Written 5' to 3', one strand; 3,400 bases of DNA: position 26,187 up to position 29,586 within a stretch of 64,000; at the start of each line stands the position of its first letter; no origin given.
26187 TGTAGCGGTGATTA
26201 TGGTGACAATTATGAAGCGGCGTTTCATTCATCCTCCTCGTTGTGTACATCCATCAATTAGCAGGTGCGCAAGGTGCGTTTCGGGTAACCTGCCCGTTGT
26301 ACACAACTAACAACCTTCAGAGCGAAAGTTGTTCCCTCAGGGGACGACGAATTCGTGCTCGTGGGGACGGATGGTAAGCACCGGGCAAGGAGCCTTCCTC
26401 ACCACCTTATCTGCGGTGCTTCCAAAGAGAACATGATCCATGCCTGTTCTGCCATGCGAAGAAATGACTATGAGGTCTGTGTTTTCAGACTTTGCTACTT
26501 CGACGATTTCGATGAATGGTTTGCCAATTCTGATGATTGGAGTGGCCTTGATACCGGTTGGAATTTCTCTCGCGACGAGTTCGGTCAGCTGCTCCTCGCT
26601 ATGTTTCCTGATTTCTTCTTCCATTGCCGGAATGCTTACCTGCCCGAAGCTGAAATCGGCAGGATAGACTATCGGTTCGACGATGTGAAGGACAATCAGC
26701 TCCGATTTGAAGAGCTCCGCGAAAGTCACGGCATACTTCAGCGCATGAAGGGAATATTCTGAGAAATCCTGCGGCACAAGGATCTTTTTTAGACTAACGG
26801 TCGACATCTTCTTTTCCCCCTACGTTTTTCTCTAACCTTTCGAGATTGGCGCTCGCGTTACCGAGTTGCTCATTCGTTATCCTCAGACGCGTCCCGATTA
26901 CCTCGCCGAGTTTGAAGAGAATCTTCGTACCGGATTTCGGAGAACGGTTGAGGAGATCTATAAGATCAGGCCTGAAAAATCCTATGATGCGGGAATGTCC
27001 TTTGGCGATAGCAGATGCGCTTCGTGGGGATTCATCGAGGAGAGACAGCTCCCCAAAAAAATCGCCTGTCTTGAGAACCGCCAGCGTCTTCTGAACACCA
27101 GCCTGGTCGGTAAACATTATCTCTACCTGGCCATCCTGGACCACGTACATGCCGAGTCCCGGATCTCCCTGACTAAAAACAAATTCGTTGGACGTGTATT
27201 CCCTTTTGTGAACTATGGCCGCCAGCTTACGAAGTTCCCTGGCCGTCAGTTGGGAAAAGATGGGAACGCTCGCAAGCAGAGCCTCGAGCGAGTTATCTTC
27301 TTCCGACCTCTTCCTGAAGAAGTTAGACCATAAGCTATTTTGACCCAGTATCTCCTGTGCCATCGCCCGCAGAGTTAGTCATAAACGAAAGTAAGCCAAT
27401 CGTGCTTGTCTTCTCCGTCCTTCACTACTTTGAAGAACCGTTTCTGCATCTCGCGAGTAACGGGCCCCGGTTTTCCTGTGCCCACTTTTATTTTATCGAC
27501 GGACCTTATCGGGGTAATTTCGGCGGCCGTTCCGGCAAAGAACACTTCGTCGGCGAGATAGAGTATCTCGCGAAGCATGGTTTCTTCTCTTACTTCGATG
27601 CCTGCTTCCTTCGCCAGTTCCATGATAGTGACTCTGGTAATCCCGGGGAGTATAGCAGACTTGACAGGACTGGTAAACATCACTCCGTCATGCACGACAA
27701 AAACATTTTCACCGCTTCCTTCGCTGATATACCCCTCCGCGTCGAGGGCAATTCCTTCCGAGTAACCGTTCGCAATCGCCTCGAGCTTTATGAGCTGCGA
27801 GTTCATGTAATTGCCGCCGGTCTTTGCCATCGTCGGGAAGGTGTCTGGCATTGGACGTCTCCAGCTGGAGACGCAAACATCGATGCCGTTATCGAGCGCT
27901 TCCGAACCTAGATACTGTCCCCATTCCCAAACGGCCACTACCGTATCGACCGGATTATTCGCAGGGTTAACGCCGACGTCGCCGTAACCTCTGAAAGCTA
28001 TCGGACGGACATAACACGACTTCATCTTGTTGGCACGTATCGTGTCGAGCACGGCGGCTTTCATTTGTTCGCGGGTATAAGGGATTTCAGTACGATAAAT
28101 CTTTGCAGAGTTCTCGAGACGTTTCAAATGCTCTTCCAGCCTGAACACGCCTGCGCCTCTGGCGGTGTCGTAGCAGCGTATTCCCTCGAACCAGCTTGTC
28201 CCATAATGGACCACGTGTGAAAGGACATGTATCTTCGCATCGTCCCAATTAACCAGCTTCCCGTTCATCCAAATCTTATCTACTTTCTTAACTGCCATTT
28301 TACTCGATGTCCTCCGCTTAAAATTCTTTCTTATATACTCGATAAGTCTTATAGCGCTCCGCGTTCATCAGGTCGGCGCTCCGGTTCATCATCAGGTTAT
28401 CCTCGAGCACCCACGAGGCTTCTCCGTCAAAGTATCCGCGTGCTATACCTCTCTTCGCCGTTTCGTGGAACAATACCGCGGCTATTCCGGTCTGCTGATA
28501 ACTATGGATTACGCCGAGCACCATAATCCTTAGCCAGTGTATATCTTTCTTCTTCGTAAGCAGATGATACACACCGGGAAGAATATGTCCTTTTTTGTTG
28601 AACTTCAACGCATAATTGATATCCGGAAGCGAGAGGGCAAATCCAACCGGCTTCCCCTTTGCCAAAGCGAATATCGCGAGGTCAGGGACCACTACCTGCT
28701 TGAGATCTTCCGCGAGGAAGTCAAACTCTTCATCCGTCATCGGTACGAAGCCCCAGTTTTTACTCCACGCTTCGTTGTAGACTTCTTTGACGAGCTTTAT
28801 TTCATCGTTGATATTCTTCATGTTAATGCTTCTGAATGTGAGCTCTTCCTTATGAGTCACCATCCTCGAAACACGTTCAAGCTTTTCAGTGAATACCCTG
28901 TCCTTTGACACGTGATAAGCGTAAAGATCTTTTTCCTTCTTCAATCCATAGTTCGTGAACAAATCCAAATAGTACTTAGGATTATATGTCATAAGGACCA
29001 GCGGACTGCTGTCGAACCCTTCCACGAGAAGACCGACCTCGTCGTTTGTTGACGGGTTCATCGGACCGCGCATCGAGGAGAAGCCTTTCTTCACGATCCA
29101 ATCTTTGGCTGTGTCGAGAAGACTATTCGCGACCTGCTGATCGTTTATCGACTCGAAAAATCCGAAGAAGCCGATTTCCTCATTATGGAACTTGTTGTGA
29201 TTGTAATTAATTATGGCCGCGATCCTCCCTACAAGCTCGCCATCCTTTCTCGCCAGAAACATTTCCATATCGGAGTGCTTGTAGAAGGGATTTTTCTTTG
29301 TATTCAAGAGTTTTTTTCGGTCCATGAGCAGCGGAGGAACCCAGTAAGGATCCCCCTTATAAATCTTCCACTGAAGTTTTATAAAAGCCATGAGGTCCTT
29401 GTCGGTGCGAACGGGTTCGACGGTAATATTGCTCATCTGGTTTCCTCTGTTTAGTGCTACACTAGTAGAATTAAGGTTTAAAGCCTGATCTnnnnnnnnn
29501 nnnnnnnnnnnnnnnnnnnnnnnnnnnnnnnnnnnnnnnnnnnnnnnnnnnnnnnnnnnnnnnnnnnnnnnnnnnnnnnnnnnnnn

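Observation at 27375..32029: Candidate amino-lipid/sphingolipid locus: polytopic membrane protein, serine-palmitoyltransferase-like synthase, GNAT-like acyltransferase and BCAT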

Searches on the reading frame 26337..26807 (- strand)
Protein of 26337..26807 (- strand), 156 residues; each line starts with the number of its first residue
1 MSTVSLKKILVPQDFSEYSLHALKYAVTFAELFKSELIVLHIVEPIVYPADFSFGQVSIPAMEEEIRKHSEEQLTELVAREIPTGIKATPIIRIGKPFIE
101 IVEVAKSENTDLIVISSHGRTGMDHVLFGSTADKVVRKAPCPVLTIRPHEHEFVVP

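Call 3: search_protein_families(library=pfam, proteins=[window:26337-26807:-], max_evalue=0.01)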
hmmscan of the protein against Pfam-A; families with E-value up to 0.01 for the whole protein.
window:26337-26807:- (156 aa): 1 family
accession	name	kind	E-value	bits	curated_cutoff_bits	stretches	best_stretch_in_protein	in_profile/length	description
PF00582.32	Usp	-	2.3e-35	122.7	24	1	7-147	3-141/141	Universal stress protein family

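Call 4: search_protein_families(library=ncbifam, proteins=[window:26337-26807:-], max_evalue=0.01)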
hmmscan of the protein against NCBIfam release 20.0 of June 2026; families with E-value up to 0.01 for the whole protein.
window:26337-26807:- (156 aa): 3 families
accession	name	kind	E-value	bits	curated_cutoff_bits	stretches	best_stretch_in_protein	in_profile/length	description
NF011581.0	PRK15005.1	equivalog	2.1e-14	53.9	166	1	7-147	3-144/144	universal stress protein UspF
NF008380.0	PRK11175.1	equivalog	7.5e-11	41.5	227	1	7-150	5-149/313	universal stress protein UspE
NF012000.0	PRK15456.1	equivalog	3.9e-09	36.7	189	1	7-147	3-142/142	universal stress protein UspG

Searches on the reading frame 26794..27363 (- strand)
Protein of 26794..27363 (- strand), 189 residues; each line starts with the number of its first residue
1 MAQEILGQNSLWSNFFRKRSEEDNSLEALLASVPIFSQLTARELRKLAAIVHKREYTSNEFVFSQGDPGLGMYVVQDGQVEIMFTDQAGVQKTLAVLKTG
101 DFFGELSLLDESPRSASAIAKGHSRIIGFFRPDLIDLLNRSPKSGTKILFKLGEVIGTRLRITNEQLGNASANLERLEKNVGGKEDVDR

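Call 3: search_protein_families(library=pfam, proteins=[window:26794-27363:-], max_evalue=0.01)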
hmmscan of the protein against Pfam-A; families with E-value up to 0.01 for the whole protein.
window:26794-27363:- (189 aa): 1 family
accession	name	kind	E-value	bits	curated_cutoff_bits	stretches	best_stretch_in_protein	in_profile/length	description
PF00027.35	cNMP_binding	-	2.1e-22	79.3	27.5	1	54-140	2-88/89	Cyclic nucleotide-binding domain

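Call 4: search_protein_families(library=ncbifam, proteins=[window:26794-27363:-], max_evalue=0.01)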
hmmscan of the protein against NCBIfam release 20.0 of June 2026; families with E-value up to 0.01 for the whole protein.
window:26794-27363:- (189 aa): 8 families
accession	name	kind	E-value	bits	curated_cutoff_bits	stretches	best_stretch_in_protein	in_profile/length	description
NF008732.0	PRK11753.1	equivalog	5.7e-14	52.1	266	1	40-169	12-138/214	cAMP-activated global transcriptional regulator CRP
NF041163.2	encap_f2b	equivalog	3.5e-10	39.6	400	1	22-145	65-190/450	family 2B encapsulin nanocompartment shell protein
NF058543.1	ActPatMycb56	equivalog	2.2e-09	36.6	460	1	35-122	3-89/317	acetyltransferase Pat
TIGR03896.1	cyc_nuc_ocin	subfamily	1.9e-08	34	161.05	1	48-170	5-131/317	bacteriocin-type transport-associated protein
NF006901.0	PRK09392.1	equivalog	7.4e-05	22.2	211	1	30-141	9-119/236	transcriptional activator FtrB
NF010499.0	PRK13918.1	equivalog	0.0013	18.3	274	1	53-125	14-84/205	CRP/FNR family transcriptional regulator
NF052518.1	TransRegLdrP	equivalog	0.0016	18.5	300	1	57-116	5-64/195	transcriptional regulator LdrP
TIGR03697.1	NtcA_cyano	equivalog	0.0049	16.6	244.95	1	62-112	4-56/193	global nitrogen regulator NtcA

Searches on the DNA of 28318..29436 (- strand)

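Call 79: search_dna_similar(query=L092:4525-10122:+, collection=ecoli_genomes, mode=near, max_rows=8, rows=spread)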
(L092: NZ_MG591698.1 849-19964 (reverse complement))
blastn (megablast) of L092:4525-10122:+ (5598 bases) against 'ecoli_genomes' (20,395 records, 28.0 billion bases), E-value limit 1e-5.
Records with a match: 4592; places in all: 4604; records where one place covers at least 80% of the query: 4068.
Genomes with a match: 4592 of 5426; with a place that covers at least 80% of the query: 4068. Places per genome that has any: lowest 1, median 1, highest 2. On chromosomes: 4603 places; on plasmids: 1.
Best place of each record, by identity: >=99% 1080; 95-99% 3510; 90-95% 1; 80-90% 1.
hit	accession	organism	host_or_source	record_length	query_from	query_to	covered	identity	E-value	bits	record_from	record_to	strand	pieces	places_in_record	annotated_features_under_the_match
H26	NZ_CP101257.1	Escherichia coli strain EC21Z-078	Homo sapiens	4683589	1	5598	100%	100.0%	0e+0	10356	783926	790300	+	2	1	fatty acyl-AMP ligase (x2) | spt: serine palmitoyltransferase | yghO: protein YghO | NAD-dependent epimerase/dehydratase family protein | IS1-like element IS1B family transposase | and 1 other names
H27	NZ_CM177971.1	Escherichia coli strain B25FEP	Gallus gallus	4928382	1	5598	100%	99.0%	0e+0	10037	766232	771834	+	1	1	fatty acyl-AMP ligase | spt: serine palmitoyltransferase | yghO: protein YghO | NAD-dependent epimerase/dehydratase family protein | acyl carrier protein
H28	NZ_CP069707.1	Escherichia coli strain E41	pig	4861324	1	5598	100%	98.8%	0e+0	9967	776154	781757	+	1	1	fatty acyl-AMP ligase | spt: serine palmitoyltransferase | yghO: protein YghO | NAD-dependent epimerase/dehydratase family protein | acyl carrier protein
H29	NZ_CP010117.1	Escherichia coli strain C2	cow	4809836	1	5598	100%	98.7%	0e+0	9939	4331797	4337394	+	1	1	fatty acyl-AMP ligase | spt: serine palmitoyltransferase | yghO: protein YghO | NAD-dependent epimerase/dehydratase family protein | acyl carrier protein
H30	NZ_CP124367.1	Escherichia coli strain AVS0465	environmental: river near WWTP effluent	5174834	1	5598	100%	97.8%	0e+0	9655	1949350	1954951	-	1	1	fatty acyl-AMP ligase | spt: serine palmitoyltransferase | yghO: protein YghO | NAD-dependent epimerase/dehydratase family protein | acyl carrier protein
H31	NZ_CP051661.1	Escherichia coli strain 1162T7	Homo sapiens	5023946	1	5596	100%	97.1%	0e+0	9448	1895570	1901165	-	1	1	fatty acyl-AMP ligase | spt: serine palmitoyltransferase | yghO: protein YghO | NAD-dependent epimerase/dehydratase family protein | acyl carrier protein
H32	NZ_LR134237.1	Escherichia coli strain NCTC9022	missing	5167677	1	5596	100%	96.9%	0e+0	9367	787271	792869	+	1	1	fatty acyl-AMP ligase | spt: serine palmitoyltransferase | yghO: protein YghO | NAD-dependent epimerase/dehydratase family protein | acyl carrier protein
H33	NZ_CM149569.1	Escherichia coli strain MEI3O-23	Soil surface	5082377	1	59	1%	100.0%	1e-19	110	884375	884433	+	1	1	hypothetical protein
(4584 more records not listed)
